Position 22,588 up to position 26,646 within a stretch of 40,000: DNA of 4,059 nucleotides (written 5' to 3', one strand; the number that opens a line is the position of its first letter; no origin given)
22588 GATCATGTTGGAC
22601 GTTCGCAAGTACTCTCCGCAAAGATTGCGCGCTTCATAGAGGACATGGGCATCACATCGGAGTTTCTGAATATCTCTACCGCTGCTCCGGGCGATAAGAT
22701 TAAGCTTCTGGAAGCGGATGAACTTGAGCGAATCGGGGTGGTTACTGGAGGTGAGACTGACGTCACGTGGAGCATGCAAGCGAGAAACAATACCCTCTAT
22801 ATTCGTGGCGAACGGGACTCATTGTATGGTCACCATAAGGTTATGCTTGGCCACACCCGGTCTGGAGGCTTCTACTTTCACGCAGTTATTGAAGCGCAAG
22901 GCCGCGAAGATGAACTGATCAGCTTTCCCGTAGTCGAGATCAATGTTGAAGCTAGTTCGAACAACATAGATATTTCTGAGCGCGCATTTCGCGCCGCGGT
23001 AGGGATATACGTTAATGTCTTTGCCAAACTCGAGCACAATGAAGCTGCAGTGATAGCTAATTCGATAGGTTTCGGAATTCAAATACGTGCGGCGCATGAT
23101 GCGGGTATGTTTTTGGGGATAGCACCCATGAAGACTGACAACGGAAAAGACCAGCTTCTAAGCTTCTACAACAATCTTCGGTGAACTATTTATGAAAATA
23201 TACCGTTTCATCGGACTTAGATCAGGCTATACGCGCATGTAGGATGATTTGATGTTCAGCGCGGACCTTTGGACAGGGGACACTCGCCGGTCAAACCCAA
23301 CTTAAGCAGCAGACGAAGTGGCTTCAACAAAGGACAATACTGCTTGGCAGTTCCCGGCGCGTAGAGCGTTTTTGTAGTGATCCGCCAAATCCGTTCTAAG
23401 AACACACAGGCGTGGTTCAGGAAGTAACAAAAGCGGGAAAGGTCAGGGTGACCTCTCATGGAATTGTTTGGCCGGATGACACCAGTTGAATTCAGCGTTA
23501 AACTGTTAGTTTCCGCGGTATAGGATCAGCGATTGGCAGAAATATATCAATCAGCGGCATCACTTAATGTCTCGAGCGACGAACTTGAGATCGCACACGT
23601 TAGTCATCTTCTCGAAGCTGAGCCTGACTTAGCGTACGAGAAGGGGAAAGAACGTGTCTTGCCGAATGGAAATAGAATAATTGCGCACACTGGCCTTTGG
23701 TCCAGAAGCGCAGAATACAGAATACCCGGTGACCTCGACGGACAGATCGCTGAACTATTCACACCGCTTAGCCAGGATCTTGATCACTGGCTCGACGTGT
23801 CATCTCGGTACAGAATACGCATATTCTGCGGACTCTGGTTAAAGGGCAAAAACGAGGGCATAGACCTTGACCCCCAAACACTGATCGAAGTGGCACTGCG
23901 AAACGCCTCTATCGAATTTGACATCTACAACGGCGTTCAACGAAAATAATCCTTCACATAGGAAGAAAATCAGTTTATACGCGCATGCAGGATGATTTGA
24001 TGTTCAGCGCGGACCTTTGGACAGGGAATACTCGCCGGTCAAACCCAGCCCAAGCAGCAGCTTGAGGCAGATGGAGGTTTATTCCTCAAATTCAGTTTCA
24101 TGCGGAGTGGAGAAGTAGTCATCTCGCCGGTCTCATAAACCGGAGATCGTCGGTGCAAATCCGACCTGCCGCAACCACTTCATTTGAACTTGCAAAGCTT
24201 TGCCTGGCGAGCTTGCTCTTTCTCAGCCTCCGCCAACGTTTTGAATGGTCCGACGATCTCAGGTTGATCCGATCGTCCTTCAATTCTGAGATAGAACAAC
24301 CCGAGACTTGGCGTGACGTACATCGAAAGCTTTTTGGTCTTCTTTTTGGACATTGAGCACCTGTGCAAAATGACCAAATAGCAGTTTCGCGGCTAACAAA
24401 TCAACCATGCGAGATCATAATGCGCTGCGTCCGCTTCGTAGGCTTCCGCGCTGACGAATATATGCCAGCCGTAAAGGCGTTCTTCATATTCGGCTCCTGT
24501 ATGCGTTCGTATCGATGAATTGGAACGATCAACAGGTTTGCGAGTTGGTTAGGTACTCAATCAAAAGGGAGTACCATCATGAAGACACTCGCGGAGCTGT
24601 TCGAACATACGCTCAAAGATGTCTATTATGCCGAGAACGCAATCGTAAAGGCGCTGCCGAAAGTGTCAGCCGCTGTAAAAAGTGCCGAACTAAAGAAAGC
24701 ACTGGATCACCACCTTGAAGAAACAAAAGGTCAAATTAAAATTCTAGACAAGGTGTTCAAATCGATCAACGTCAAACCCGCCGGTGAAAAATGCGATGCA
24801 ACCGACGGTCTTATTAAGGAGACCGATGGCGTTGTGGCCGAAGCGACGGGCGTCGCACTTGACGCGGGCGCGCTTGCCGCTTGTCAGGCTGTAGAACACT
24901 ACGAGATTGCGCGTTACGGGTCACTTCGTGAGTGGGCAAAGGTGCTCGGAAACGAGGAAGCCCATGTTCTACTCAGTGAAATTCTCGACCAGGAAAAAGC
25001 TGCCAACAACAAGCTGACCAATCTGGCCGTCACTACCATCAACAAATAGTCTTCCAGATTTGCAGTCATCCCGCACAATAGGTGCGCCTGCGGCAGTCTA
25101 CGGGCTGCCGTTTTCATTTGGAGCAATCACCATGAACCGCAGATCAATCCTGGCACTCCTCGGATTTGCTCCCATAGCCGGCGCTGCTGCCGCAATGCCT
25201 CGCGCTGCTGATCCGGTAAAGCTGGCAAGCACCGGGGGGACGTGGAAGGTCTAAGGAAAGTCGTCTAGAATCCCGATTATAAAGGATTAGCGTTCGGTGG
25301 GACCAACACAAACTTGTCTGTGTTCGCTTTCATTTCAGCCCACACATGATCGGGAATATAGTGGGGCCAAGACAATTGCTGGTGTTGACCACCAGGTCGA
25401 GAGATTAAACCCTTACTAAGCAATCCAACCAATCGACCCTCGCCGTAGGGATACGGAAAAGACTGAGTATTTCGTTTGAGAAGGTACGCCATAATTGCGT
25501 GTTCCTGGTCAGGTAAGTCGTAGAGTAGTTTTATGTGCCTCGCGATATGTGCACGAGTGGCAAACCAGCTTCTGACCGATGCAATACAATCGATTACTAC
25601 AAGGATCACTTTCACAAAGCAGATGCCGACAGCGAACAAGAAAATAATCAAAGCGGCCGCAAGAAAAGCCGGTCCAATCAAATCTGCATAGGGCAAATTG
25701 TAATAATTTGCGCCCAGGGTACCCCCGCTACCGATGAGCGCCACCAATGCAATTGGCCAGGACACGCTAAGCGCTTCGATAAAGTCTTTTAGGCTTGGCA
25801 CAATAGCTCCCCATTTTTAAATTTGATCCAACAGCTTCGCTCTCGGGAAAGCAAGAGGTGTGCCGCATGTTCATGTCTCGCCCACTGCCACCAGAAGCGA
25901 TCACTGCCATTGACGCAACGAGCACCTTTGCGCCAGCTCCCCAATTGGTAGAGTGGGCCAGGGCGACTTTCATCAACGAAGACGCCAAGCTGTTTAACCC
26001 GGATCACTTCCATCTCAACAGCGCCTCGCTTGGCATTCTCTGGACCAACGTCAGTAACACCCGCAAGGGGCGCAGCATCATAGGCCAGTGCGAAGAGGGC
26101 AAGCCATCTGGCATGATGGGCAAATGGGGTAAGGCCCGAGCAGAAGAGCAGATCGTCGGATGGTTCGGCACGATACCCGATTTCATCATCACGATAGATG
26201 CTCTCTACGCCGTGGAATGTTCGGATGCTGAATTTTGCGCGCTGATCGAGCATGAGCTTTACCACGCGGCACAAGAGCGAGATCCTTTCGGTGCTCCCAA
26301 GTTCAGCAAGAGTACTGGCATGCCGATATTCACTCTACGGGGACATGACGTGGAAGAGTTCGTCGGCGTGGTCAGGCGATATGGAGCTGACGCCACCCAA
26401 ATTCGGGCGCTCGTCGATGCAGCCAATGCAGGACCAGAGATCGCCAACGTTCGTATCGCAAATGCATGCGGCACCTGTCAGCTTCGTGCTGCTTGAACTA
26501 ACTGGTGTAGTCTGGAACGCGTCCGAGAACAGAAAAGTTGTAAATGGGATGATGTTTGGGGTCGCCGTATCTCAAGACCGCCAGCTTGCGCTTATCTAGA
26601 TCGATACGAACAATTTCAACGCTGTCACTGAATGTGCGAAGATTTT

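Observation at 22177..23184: Orphan ClpP-fold serine-protease-like protein with an unknown C-terminal half: candidate single-gene phage-exclusion/abortive-infection effector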

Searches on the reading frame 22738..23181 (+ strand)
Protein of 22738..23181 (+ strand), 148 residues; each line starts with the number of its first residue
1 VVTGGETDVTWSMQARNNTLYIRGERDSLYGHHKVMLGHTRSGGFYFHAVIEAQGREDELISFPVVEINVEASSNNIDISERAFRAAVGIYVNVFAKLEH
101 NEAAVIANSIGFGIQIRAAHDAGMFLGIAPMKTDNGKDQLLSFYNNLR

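Call 32: predict_structure(alignment_id=A2)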
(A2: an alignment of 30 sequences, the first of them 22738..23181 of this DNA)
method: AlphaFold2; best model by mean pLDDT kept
length: 148 residues; sequences in the alignment: 30
mean_pLDDT: 93.0   pTM: 0.88
mean pLDDT of the five models: 93.0, 92.9, 92.4, 92.3, 90.9
residues with pLDDT >= 90: 126; 70-90: 16; 50-70: 3; < 50: 3
segments of 3 or more residues with pLDDT < 50: 1-3
pLDDT, mean of each block of 10 residues (from residue 1): 74 96 94 96 97 95 96 84 97 98 96 94 87 96 97
secondary structure, 60 per line:
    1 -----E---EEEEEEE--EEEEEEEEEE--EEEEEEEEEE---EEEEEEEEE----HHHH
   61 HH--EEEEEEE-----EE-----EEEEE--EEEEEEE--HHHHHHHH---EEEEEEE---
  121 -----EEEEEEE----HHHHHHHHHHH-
elements in order: E10-16 E19-28 E31-40 E44-52 H57-62 E65-71 E84-88 E91-97 H100-107 E111-117 E126-132 H137-147

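Call 36: fold_search(model_id=the predicted structure, library=pdb)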
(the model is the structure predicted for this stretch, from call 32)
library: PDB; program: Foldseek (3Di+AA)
matches with E <= 10: 714; with E <= 0.001: 2
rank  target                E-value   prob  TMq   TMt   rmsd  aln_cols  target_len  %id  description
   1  3dtd_B                5.7e-04  1.00  0.55  0.55   5.9       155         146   12  Crystal structure of invasion associated protein b from bartonella henselae (released 2008-09-09)
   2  3dtd_E                8.9e-04  1.00  0.62  0.63   5.6       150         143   13  Crystal structure of invasion associated protein b from bartonella henselae (released 2008-09-09)
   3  3dtd_H                1.0e-03  1.00  0.59  0.59   5.7       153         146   14  Crystal structure of invasion associated protein b from bartonella henselae (released 2008-09-09)
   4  3dtd_D                1.3e-03  1.00  0.57  0.58   5.8       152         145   12  Crystal structure of invasion associated protein b from bartonella henselae (released 2008-09-09)
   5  3dtd_C                1.5e-03  1.00  0.55  0.55   6.0       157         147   11  Crystal structure of invasion associated protein b from bartonella henselae (released 2008-09-09)
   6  3dtd_A                2.3e-03  1.00  0.58  0.60   5.8       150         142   13  Crystal structure of invasion associated protein b from bartonella henselae (released 2008-09-09)
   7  3fjv_A                6.2e-03  0.98  0.35  0.29   6.0       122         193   14  Crystal structure of novel protein of unknown function (YP_111841.1) from BURKHOLDERIA PSEUDOMALLEI K96243 at 1.90 A r (released 2009-01-13)
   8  8chu_B                1.0e-02  0.66  0.25  0.26  14.4       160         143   10  Crystal structure of human PURA repeat I-II K97E mutant (released 2024-02-21)
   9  3umt                  3.8e-02  0.44  0.29  0.21  16.8       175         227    6  scFv12, Anti-BclA antibody single chain variable fragment (released 2012-11-14)
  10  8chv_B                5.1e-02  0.44  0.26  0.26  13.4       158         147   11  Crystal structure of human PURA (fragment Glu57-Glu212, PUR repeat I and II) R140P mutant (released 2024-02-21)
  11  3rp1_B                5.3e-02  0.89  0.30  0.43   6.2        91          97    8  Crystal structure of Human LAIR-1 in C2 space group (released 2011-06-15)
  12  9ll2_A                5.7e-02  0.41  0.23  0.28  14.4       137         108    7  Crystal structure of the Helicobacter pylori copper resistance determinant CrdA in the apo form (released 2025-11-19)
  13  4uow_1                6.0e-02  0.41  0.26  0.33   7.5       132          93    7  Crystal structure of the titin M10-Obscurin Ig domain 1 complex (released 2014-12-17)
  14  8ukv_D                6.0e-02  0.33  0.25  0.29   7.8       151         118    7  Crystal structure of nanobody/VHH domain of 34E5 in complex with the extracellular region of the epidermal growth fact (released 2024-06-19)
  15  5fgp_A                6.3e-02  0.38  0.26  0.26  14.7       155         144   10  Crystal structure of D. melanogaster Pur-alpha repeat I-II in complex with DNA. (released 2016-01-20)
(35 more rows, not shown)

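Call 42: search_solved_structures(query=A2, max_evalue=10, show_alignments=2)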
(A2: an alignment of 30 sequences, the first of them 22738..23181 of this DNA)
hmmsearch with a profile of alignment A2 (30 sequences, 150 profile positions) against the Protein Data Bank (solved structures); distinct sequences matched with E-value up to 10: 6.
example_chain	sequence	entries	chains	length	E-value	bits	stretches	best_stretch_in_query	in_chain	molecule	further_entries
6k0w_B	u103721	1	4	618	1.5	11.7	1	34-108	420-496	Adenine specific DNA methyltransferase (Mod)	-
5fk7_A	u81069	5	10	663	1.8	11.5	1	49-119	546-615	BETA-FRUCTOFURANOSIDASE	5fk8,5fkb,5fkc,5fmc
5fix_A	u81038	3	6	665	1.8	11.5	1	49-119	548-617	BETA-FRUCTOFURANOSIDASE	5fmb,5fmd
5nsl_A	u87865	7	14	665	1.8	11.5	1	49-119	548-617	Beta-fructofuranosidase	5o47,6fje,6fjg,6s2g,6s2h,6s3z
5ann_A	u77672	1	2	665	1.8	11.5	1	49-119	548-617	BETA-FRUCTOFURANOSIDASE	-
6s82_A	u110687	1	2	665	1.8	11.5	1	49-119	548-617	Beta-fructofuranosidase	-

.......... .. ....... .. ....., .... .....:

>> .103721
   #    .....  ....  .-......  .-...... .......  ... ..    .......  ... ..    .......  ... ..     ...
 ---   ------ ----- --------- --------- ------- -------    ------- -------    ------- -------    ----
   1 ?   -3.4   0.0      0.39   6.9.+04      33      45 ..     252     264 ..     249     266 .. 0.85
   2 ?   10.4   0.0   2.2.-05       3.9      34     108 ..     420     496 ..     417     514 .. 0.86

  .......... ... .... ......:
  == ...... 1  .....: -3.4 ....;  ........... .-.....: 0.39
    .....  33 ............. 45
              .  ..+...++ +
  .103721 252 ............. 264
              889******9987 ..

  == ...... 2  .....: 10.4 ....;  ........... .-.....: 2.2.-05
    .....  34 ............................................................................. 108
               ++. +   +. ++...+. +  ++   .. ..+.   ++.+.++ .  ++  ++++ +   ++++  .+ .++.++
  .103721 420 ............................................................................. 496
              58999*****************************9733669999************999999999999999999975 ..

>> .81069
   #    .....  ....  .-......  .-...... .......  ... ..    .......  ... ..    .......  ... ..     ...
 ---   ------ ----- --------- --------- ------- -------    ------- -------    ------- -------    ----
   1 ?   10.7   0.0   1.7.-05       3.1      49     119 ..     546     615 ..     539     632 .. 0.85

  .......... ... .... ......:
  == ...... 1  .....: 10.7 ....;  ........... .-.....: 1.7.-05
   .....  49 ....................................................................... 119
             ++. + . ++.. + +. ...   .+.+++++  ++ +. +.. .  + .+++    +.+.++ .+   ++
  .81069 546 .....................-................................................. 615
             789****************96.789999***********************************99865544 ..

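Call 43: fold_search(model_id=the predicted structure, library=viral)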
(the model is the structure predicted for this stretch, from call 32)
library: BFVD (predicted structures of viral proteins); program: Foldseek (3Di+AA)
matches with E <= 10: 664; with E <= 0.001: 0
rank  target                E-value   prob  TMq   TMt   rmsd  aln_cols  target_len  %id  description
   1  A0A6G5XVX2            1.9e-03  1.00  0.49  0.26   7.1       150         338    7  (no name in the UniProt tables at hand)
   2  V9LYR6                4.1e-03  0.98  0.39  0.40  11.6       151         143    7  Uncharacterized protein [Vibrio phage VH7D]
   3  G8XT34                8.9e-03  0.80  0.31  0.20   8.8       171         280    7  Membrane protein S13 [Saimiriine betaherpesvirus 4]
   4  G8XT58                1.1e-02  0.91  0.29  0.17   9.2       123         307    6  Membrane protein S32 [Saimiriine betaherpesvirus 4]
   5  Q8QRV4                1.8e-02  0.57  0.29  0.24  10.8       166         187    9  Membrane glycoprotein US3 [Panine betaherpesvirus 2]
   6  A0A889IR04            5.5e-02  0.90  0.45  0.36   6.5       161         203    7  (no name in the UniProt tables at hand)
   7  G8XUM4                5.9e-02  0.66  0.29  0.16  10.4       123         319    7  Membrane protein A46 [Aotine betaherpesvirus 1]
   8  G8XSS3                5.9e-02  0.35  0.28  0.18  10.4       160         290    7  Membrane protein S5 [Saimiriine betaherpesvirus 4]
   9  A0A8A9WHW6            6.5e-02  0.30  0.27  0.19  12.8       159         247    7  (no name in the UniProt tables at hand)
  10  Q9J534                6.9e-02  0.77  0.38  0.28  14.7       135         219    7  ORF FPV199 V-type Ig domain [Fowlpox virus (strain NVSL)]
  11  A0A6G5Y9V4            7.3e-02  0.35  0.27  0.18  11.1       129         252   12  (no name in the UniProt tables at hand)
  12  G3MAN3                9.1e-02  0.84  0.38  0.36  11.8       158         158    6  Gp492 [Bacillus phage G]
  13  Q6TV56                9.6e-02  0.47  0.32  0.32   7.8       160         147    9  Uncharacterized protein [Bovine papular stomatitis virus]
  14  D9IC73                1.1e-01  0.91  0.51  0.41   5.6       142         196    7  Conserved hypothetical phage protein [Escherichia phage RB16]
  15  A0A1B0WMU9            1.1e-01  0.75  0.41  0.41   8.5       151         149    8  (no name in the UniProt tables at hand)
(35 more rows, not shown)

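Call 52: search_protein_representatives(alignment_id=A2)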
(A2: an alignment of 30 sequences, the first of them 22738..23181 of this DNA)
Query: 30 sequences, 150 profile positions. Proteins with E-value up to 0.001 (for the whole library): 160; up to 1e-10: 72; up to 1e-30: 12. The best 150 are listed.
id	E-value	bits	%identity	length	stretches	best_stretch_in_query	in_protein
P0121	9.6e-64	229.9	-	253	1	1-148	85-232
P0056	2.8e-62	225.1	-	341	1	1-147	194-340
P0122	4.7e-58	211.4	-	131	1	20-148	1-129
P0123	1.3e-57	210.0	-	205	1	1-148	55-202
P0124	4.4e-51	188.8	-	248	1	1-147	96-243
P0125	7.9e-44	165.2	-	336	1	1-147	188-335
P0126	1.4e-40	154.7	-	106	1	29-128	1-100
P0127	2.1e-38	147.6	-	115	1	35-147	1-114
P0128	2.6e-35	137.6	-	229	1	1-95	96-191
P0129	2.9e-33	130.9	-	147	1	5-147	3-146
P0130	6.1e-33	129.9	-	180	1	1-146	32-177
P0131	6.2e-33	129.9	-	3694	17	65-117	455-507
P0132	2.0e-30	121.7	-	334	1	1-144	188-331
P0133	7.6e-28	113.4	-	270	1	1-142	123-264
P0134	4.2e-27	110.9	-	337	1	5-145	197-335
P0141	3.3e-20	88.5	-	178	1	1-146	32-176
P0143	1.4e-18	83.3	-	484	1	1-146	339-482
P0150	1.9e-17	79.6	-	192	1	1-145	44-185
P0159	3.4e-14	69.0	-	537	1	1-145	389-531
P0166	1.0e-13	67.5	-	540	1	1-145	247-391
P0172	8.1e-13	64.6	-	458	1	1-146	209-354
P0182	9.8e-12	61.1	-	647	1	1-141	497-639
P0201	4.8e-10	55.6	-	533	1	1-145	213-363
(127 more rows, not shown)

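Call 53: search_protein_families(library=pfam, proteins=[P0130, P0141, P0150, P0143, P0159, P0166, P0182, P0172, P0201, P0131], max_evalue=0.01)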
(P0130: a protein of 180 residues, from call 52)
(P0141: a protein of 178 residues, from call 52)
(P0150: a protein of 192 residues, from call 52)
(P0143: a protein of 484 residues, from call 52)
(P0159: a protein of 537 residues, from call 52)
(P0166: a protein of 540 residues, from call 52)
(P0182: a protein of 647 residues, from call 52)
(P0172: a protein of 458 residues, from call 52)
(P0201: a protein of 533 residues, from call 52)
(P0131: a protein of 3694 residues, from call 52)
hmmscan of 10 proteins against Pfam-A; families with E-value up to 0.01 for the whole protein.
P0130 (180 aa): 0 families

P0141 (178 aa): 0 families

P0150 (192 aa): 0 families

P0143 (484 aa): 0 families

P0159 (537 aa): 1 family
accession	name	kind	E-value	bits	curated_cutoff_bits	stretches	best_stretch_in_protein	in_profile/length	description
PF21846.1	DUF6905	-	0.0012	19.7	27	1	140-204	4-64/106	Domain of unknown function (DUF6905)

P0166 (540 aa): 0 families

P0182 (647 aa): 1 family
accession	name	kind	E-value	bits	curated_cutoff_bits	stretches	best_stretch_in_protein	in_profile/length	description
PF00656.27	Peptidase_C14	-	4e-25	89.3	21.4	1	31-246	3-224/233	Caspase domain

P0172 (458 aa): 1 family
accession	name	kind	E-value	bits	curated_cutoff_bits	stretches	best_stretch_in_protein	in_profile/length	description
PF07007.17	LprI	-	9.4e-05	23.2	22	1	381-450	1-103/106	Lysozyme inhibitor LprI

P0201 (533 aa): 3 families
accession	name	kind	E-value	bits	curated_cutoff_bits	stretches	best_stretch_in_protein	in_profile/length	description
PF00024.32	PAN_1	-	7.2e-14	51.8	21.4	2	404-444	17-58/76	PAN domain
PF14295.12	PAN_4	-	2.2e-13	50.4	27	2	473-516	1-51/51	PAN domain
PF08276.17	PAN_2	-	9.2e-07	29.3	21.1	1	472-516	13-60/67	PAN-like domain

P0131 (3694 aa): 8 families
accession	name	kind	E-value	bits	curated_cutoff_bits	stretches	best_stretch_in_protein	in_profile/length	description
PF09701.15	Cas_Cmr5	-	4.8e-34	117.5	21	0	236-281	59-104/119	CRISPR-associated protein (Cas_Cmr5)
PF05795.16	Plasmodium_Vir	-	1.2e-33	117.6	28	0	3533-3578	60-111/377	Plasmodium vivax Vir protein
PF16478.10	DUF5055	-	3.5e-13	50.1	25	0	266-307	6-47/105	Domain of unknown function (DUF5055)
PF03486.20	HI0933_like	-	5.7e-13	49.3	50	0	389-423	51-85/244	HI0933-like protein Rossmann domain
PF10134.15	RPA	-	5.7e-09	36.3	27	0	243-290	47-94/228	Replication initiator protein A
PF19553.4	DUF6076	-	9.7e-08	32.4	23.5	0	3548-3589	91-132/168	Family of unknown function (DUF6076)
PF16238.11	DUF4897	-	1.8e-07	31.6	28.6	0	3548-3586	26-64/157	Domain of unknown function (DUF4897)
PF00945.23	Rhabdo_ncap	-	6.9e-07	29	26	1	22-100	9-83/410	Rhabdovirus nucleocapsid protein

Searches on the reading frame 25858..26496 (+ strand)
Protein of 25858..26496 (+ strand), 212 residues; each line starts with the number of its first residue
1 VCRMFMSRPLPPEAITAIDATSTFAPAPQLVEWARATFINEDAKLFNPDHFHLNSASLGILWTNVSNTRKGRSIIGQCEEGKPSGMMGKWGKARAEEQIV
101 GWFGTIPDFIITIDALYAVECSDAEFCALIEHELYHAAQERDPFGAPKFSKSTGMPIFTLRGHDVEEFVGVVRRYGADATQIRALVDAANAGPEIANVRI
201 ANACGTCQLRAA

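Call 13: search_protein_families(library=pfam, proteins=[window:25858-26496:+], max_evalue=0.01)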
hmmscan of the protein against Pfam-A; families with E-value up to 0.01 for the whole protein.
window:25858-26496:+ (212 aa): 1 family
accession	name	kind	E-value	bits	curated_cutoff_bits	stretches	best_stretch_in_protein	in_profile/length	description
PF18894.6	PhageMetallopep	-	1.7e-38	132.2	23.7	1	32-190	2-134/134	Putative phage metallopeptidase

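Call 14: search_protein_families(library=phrogs, proteins=[window:25858-26496:+], max_evalue=0.001)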
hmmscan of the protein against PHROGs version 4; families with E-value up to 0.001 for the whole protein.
window:25858-26496:+ (212 aa): 2 families
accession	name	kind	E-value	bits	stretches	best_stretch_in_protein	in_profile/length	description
phrog_513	-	integration and excision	7.8e-78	261.6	1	7-211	3-207/208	transposase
phrog_18648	-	unknown function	2.1e-31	108.9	1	123-209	1-86/87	-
